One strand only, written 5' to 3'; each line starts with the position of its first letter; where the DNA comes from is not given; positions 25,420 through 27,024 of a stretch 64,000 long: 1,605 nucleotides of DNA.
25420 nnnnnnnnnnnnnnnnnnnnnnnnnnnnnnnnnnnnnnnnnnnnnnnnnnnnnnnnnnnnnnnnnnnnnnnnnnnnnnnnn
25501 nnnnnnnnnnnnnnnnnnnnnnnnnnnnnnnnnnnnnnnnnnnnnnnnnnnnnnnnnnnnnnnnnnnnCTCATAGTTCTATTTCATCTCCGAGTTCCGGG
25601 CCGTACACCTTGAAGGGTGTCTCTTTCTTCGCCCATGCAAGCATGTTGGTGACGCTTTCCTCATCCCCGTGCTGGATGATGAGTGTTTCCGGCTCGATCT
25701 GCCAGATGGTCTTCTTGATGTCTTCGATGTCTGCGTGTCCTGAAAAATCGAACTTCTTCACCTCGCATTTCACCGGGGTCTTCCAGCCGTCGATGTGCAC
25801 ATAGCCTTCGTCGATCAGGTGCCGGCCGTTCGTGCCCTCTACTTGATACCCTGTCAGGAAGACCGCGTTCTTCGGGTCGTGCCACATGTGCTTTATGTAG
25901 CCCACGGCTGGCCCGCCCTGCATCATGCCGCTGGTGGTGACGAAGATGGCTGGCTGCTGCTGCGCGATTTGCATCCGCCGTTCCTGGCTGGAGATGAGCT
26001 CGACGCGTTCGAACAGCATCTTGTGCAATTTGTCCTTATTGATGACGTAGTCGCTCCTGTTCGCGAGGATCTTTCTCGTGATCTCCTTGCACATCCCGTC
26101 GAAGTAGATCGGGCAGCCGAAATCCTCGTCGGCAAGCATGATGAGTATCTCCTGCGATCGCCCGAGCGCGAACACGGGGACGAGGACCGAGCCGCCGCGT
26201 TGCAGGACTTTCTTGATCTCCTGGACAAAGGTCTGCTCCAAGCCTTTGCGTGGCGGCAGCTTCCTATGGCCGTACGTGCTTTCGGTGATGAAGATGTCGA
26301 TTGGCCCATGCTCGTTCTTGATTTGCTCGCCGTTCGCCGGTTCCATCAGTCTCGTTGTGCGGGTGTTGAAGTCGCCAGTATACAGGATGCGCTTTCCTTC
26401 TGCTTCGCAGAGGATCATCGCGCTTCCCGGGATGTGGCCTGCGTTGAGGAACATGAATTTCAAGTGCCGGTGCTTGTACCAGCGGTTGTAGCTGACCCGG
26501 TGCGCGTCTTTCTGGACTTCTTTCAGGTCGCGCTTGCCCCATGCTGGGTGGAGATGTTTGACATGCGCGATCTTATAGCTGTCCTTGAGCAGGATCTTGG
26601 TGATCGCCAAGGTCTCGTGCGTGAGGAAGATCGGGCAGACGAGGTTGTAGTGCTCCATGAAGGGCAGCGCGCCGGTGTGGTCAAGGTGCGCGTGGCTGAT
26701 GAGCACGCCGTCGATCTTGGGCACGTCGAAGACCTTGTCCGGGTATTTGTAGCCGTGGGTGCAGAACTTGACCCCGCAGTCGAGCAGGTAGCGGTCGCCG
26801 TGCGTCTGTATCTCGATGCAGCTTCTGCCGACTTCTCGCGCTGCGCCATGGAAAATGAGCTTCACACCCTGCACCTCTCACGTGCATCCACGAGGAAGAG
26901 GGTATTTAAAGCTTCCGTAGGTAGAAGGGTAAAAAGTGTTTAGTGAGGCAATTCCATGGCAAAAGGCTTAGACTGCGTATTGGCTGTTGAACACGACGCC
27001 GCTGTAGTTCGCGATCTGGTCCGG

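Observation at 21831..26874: AMP-salvage/RuBisCO form III operon with poly-lysine tail on RbcL and a co-operonic beta-CASP nuclease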

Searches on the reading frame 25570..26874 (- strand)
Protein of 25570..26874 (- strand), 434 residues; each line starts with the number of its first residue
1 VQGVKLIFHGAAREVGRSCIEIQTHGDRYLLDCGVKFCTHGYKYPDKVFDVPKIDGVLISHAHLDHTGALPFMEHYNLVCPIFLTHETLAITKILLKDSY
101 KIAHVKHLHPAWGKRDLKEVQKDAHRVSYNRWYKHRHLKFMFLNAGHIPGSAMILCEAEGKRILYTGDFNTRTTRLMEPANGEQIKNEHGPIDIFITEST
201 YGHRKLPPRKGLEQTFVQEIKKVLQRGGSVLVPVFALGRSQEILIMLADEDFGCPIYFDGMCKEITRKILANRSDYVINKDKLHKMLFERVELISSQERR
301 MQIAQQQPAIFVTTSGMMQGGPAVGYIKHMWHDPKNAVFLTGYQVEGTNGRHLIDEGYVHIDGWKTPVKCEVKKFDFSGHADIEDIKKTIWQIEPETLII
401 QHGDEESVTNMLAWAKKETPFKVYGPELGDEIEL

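Call 3: search_protein_families(library=pfam, proteins=[window:25570-26874:-])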
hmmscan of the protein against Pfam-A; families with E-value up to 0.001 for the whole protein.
window:25570-26874:- (434 aa): 6 families
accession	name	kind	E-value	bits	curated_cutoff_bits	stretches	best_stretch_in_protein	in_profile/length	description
PF10996.14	Beta-Casp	-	1.2e-19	71.4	27.7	1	241-353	2-120/120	Beta-Casp domain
PF07521.17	RMMBL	-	1.4e-12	47.9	21.6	1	367-424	3-61/63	Zn-dependent metallo-hydrolase RNA specificity domain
PF16661.11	Lactamase_B_6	-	1.2e-11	44.8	27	1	28-181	8-174/193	Metallo-beta-lactamase superfamily domain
PF12706.13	Lactamase_B_2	-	5.7e-10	39.6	27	1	28-200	2-165/200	Beta-lactamase superfamily domain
PF00753.33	Lactamase_B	-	1.2e-08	35.6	22.7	1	15-180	4-161/196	Metallo-beta-lactamase superfamily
PF13483.12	Lactamase_B_3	-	0.00014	22.3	24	1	15-172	5-114/160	Beta-lactamase superfamily domain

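Call 4: search_protein_families(library=ncbifam, proteins=[window:25570-26874:-])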
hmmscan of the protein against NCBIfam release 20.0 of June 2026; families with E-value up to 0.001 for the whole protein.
window:25570-26874:- (434 aa): 9 families
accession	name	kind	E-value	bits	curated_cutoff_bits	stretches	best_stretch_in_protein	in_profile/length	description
TIGR03675.1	arCOG00543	equivalog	1.2e-88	298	580.2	1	4-432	175-628/631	beta-CASP ribonuclease aCPSF1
NF045584.1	cas14_MBL_CASP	equivalog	7.6e-76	255.7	800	1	4-416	1-425/612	type VII CRISPR-associated protein Cas14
TIGR04122.1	Xnuc_lig_assoc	equivalog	1.6e-20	73.2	325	1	123-268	63-202/326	ligase-associated DNA damage response exonuclease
TIGR00649.1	MG423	subfamily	7.7e-12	44.4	400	1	5-235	2-226/546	RNase J family beta-CASP ribonuclease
NF047419.1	RNase_J1_RnjA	exception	1.5e-11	43.7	820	1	9-236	7-225/549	ribonuclease J1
NF002553.0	PRK02113.1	equivalog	5.8e-07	29.2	386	1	17-123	35-134/252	MBL fold metallo-hydrolase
TIGR02651.1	RNase_Z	equivalog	0.00037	19.6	292.95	0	18-71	19-69/302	ribonuclease Z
NF000801.0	PRK00055.1-3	equivalog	0.00057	19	252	0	18-71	21-71/307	ribonuclease Z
NF008887.0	PRK11921.1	equivalog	0.00063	18.7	635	0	47-106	65-124/396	anaerobic nitric oxide reductase flavorubredoxin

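Call 18: find_related_loci(query=window:25570-26865:-, collection=metagenome_contigs, flank=6000)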
Query window:25570-26865:- (431 aa) in metagenome_contigs; peptide patterns used: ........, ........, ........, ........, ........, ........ (x = any residue, [..] = any of these).
88 stretches matched a pattern; 2 encode a relative of the query (tblastn E <= 1e-3); 2 distinct loci.
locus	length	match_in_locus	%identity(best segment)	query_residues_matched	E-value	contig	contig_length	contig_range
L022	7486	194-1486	78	1-431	0e+0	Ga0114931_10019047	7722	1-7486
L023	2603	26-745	36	190-431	6e-45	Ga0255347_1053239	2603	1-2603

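Call 20: find_homologous_proteins(query=window:25570-26865:-, max_evalue=1e-20)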
Query window:25570-26865:- (431 aa): 6760 proteins with E <= 1e-20 among 8000 candidates; the best 120 are listed.
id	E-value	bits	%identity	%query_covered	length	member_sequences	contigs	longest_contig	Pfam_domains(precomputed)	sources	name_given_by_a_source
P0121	0.0e+0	1017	100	100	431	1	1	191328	PF12706.14,PF16661.12,PF23023.2,PF07521.18,PF10996.15,PF00753.34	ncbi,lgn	-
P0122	1.1e-247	840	81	100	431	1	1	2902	PF12706.14,PF16661.12,PF23023.2,PF07521.18,PF10996.15,PF00753.34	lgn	-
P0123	1.3e-241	820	79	100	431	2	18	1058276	PF12706.14,PF16661.12,PF23023.2,PF07521.18,PF10996.15,PF00753.34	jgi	jgi:putative mRNA 3-end processing factor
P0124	2.7e-241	819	78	100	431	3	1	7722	PF12706.14,PF16661.12,PF23023.2,PF07521.18,PF10996.15,PF00753.34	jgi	-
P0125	8.9e-232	788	76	100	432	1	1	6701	PF12706.14,PF16661.12,PF23023.2,PF07521.18,PF10996.15,PF00753.34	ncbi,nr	ncbi:MBL fold metallo-hydrolase [Candidatus Woesearchaeota archaeon]|nr:MBL fold metallo-hydrolase [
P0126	4.0e-227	772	74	100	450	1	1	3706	PF12706.14,PF16661.12,PF23023.2,PF07521.18,PF10996.15,PF00753.34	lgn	-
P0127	8.7e-227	771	74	100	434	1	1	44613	PF12706.14,PF16661.12,PF23023.2,PF07521.18,PF10996.15,PF00753.34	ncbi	-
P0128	1.4e-222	757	73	100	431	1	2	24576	PF12706.14,PF16661.12,PF23023.2,PF07521.18,PF10996.15,PF00753.34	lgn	-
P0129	6.1e-218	742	70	100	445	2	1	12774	PF12706.14,PF16661.12,PF23023.2,PF07521.18,PF10996.15,PF00753.34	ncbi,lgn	-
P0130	7.3e-212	722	68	100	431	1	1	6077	PF12706.14,PF16661.12,PF23023.2,PF07521.18,PF10996.15,PF00753.34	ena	-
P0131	2.8e-211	720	68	100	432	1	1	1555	PF12706.14,PF16661.12,PF23023.2,PF07521.18,PF10996.15,PF00753.34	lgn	-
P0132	1.5e-208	711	68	100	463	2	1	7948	PF12706.14,PF16661.12,PF23023.2,PF07521.18,PF10996.15,PF00753.34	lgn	-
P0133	1.6e-207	708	66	100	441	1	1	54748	PF12706.14,PF16661.12,PF23023.2,PF07521.18,PF10996.15,PF00753.34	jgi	-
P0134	7.7e-205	699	66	100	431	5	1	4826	PF12706.14,PF16661.12,PF23023.2,PF07521.18,PF10996.15,PF00753.34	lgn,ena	-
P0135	8.6e-205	699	65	100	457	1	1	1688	PF12706.14,PF16661.12,PF23023.2,PF07521.18,PF10996.15,PF00753.34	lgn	-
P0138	9.4e-203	692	68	100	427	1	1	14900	PF12706.14,PF16661.12,PF23023.2,PF07521.18,PF10996.15,PF00753.34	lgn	-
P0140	4.6e-192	657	63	100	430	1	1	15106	PF12706.14,PF16661.12,PF23023.2,PF07521.18,PF10996.15,PF00753.34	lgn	-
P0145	2.1e-183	628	62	96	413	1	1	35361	PF12706.14,PF16661.12,PF23023.2,PF07521.18,PF10996.15,PF00753.34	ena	-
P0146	2.2e-181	622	62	100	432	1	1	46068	PF12706.14,PF16661.12,PF23023.2,PF07521.18,PF10996.15,PF00753.34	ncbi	-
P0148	7.5e-174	597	58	100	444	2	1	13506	PF12706.14,PF16661.12,PF23023.2,PF07521.18,PF10996.15,PF00753.34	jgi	-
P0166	1.6e-165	569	57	100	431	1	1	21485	PF12706.14,PF16661.12,PF23023.2,PF07521.18,PF10996.15,PF00753.34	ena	-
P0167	2.9e-165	569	55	100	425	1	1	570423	PF12706.14,PF16661.12,PF23023.2,PF07521.18,PF10996.15,PF00753.34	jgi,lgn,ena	-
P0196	1.8e-161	556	57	100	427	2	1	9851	PF12706.14,PF16661.12,PF23023.2,PF07521.18,PF10996.15,PF00753.34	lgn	-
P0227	1.7e-158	546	56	100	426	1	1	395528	PF12706.14,PF16661.12,PF23023.2,PF07521.18,PF10996.15,PF00753.34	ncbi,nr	ncbi:MBL fold metallo-hydrolase [Candidatus Woesearchaeota archaeon]|nr:MBL fold metallo-hydrolase [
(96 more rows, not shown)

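Call 21: find_encoding_contigs(protein=P0166, flank=6000, max_places=1)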
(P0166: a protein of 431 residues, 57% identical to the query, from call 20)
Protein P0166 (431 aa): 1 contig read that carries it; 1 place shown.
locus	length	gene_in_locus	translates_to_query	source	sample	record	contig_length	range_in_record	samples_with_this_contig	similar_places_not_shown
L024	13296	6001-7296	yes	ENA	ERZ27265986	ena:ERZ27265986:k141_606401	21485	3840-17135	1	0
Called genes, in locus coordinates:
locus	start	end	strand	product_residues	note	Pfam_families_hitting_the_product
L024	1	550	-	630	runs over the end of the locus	PF17214:KH_TffA, PF07650:KH_2 (weak), PF00753:Lactamase_B, PF16661:Lactamase_B_6, PF23023:Anti-Pycsar_Apyc1, PF12706:Lactamase_B_2, PF10996:Beta-Casp, PF07521:RMMBL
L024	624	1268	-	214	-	PF00227:Proteasome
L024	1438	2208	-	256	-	PF02616:SMC_ScpA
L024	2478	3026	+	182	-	PF00293:NUDIX (weak)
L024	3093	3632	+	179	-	PF00013:KH_1, PF21800:KH_KRR1_2nd, PF22891:KH_PNO1_2nd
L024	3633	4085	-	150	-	-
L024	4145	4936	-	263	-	PF01163:RIO1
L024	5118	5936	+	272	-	PF13328:HD_4 (weak)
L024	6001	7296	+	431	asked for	PF00753:Lactamase_B (weak), PF23023:Anti-Pycsar_Apyc1, PF12706:Lactamase_B_2 (weak), PF16661:Lactamase_B_6, PF10996:Beta-Casp, PF07521:RMMBL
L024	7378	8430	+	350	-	-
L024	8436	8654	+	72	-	-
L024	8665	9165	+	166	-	-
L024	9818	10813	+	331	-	PF00297:Ribosomal_L3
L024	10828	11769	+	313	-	PF00573:Ribosomal_L4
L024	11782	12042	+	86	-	PF00276:Ribosomal_L23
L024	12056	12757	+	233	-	PF03947:Ribosomal_L2_C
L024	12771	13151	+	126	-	PF00203:Ribosomal_S19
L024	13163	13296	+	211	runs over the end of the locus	PF00237:Ribosomal_L22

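Call 22: find_encoding_contigs(protein=P0196, flank=6000, max_places=1)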
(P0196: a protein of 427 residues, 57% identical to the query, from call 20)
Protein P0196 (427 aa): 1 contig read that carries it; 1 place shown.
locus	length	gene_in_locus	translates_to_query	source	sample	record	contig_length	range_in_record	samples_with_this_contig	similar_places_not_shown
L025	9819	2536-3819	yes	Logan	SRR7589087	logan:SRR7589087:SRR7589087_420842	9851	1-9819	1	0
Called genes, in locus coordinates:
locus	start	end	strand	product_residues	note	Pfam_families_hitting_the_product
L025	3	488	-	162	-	?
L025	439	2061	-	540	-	-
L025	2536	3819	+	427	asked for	PF00753:Lactamase_B (weak), PF23023:Anti-Pycsar_Apyc1, PF12706:Lactamase_B_2, PF16661:Lactamase_B_6, PF10996:Beta-Casp, PF07521:RMMBL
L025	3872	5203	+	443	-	PF02788:RuBisCO_large_N, PF00016:RuBisCO_large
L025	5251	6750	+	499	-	PF02885:Glycos_trans_3N, PF00591:Glycos_transf_3, PF07831:PYNP_C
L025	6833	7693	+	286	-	PF01008:IF-2B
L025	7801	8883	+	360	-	-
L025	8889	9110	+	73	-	-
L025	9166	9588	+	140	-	-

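Call 23: find_encoding_contigs(protein=P0138, flank=6000, max_places=1)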
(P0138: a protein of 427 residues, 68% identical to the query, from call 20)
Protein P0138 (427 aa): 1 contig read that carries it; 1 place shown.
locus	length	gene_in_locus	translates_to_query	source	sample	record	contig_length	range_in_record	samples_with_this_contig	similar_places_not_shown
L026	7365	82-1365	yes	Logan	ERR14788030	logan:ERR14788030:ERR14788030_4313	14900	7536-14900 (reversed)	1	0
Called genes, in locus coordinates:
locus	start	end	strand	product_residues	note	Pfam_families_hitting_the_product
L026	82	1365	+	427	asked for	PF00753:Lactamase_B, PF23023:Anti-Pycsar_Apyc1, PF12706:Lactamase_B_2, PF16661:Lactamase_B_6, PF10996:Beta-Casp, PF07521:RMMBL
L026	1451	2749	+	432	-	PF02788:RuBisCO_large_N, PF00016:RuBisCO_large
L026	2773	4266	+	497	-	PF02885:Glycos_trans_3N, PF00591:Glycos_transf_3, PF07831:PYNP_C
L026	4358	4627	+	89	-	-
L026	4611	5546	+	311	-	PF01008:IF-2B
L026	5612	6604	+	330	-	-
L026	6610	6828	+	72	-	-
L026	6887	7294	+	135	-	-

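Call 29: find_encoding_contigs(protein=P0167, flank=5000, max_places=1)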
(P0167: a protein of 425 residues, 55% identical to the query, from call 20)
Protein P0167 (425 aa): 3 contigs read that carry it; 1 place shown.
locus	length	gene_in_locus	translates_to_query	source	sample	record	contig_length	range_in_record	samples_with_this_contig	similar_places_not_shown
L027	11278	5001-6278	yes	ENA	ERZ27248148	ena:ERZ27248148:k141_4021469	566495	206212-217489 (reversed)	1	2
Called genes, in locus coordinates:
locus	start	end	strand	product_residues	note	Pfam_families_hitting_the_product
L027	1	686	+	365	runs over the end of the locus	PF14397:ATPgrasp_ST (faint), PF02655:ATP-grasp_3, PF02955:GSH-S_ATP, PF08443:RimK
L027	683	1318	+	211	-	-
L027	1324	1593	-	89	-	PF10007:DUF2250 (weak), PF01047:MarR (weak), PF25212:HVO_A0114 (weak)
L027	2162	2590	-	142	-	-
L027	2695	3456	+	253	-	PF01978:TrmB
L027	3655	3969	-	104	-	PF03692:CxxCxxCC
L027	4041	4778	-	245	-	PF00009:GTP_EFTU (faint), PF00350:Dynamin_N (faint), PF02421:FeoB_N (faint), PF16897:MMR_HSR1_Xtn (weak), PF03193:RsgA_GTPase (faint), PF01926:MMR_HSR1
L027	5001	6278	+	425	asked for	PF00753:Lactamase_B, PF23023:Anti-Pycsar_Apyc1, PF12706:Lactamase_B_2, PF16661:Lactamase_B_6, PF10996:Beta-Casp, PF07521:RMMBL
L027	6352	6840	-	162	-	-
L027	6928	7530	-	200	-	PF01914:MarC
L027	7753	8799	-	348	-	PF01594:AI-2E_transport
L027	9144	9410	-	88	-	-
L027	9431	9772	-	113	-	-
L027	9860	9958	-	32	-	-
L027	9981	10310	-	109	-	-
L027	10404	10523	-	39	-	-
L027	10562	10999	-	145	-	-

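Call 30: find_encoding_contigs(protein=P0227, flank=5000, max_places=1)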
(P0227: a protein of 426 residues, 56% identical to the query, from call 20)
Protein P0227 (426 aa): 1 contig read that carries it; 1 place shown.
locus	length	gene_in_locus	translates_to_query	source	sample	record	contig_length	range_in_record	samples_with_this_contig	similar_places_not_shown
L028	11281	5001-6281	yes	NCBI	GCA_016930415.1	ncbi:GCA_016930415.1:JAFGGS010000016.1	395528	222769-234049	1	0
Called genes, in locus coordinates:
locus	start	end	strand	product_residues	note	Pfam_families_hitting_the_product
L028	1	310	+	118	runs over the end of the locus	-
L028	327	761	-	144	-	-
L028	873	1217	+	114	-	PF01981:PTH2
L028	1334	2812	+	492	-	PF01336:tRNA_anti-codon, PF00152:tRNA-synt_2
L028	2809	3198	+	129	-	PF13975:gag-asp_proteas (weak), PF05618:RimB-like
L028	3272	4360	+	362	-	PF14397:ATPgrasp_ST (faint), PF02655:ATP-grasp_3, PF02955:GSH-S_ATP, PF08443:RimK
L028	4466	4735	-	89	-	PF25212:HVO_A0114 (weak)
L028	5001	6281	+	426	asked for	PF00753:Lactamase_B, PF23023:Anti-Pycsar_Apyc1, PF12706:Lactamase_B_2, PF16661:Lactamase_B_6, PF10996:Beta-Casp, PF07521:RMMBL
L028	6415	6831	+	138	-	-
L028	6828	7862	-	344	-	PF02784:Orn_Arg_deC_N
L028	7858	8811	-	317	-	PF01916:DS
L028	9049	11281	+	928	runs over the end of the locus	PF01674:Lipase_2, PF02089:Palm_thioest, PF00561:Abhydrolase_1, PF05057:DUF676 (weak), PF06028:DUF915 (weak), PF07819:PGAP1 (weak)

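Call 31: find_encoding_contigs(protein=P0146, flank=5000, max_places=1)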
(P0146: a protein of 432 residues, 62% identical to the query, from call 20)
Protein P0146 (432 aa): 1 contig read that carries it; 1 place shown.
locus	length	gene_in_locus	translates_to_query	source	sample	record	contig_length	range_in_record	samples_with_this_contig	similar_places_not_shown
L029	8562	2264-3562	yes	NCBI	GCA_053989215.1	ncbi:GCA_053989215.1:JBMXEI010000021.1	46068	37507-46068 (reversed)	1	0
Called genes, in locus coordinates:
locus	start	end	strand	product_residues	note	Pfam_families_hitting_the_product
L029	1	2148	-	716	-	?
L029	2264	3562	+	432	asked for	PF00753:Lactamase_B, PF23023:Anti-Pycsar_Apyc1, PF12706:Lactamase_B_2, PF16661:Lactamase_B_6, PF10996:Beta-Casp, PF07521:RMMBL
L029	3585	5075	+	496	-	PF02885:Glycos_trans_3N, PF00591:Glycos_transf_3, PF07831:PYNP_C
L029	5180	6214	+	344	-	-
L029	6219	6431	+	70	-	-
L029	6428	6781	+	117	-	-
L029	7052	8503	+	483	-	PF00753:Lactamase_B, PF12706:Lactamase_B_2, PF22505:RNase_J_b_CASP, PF07521:RMMBL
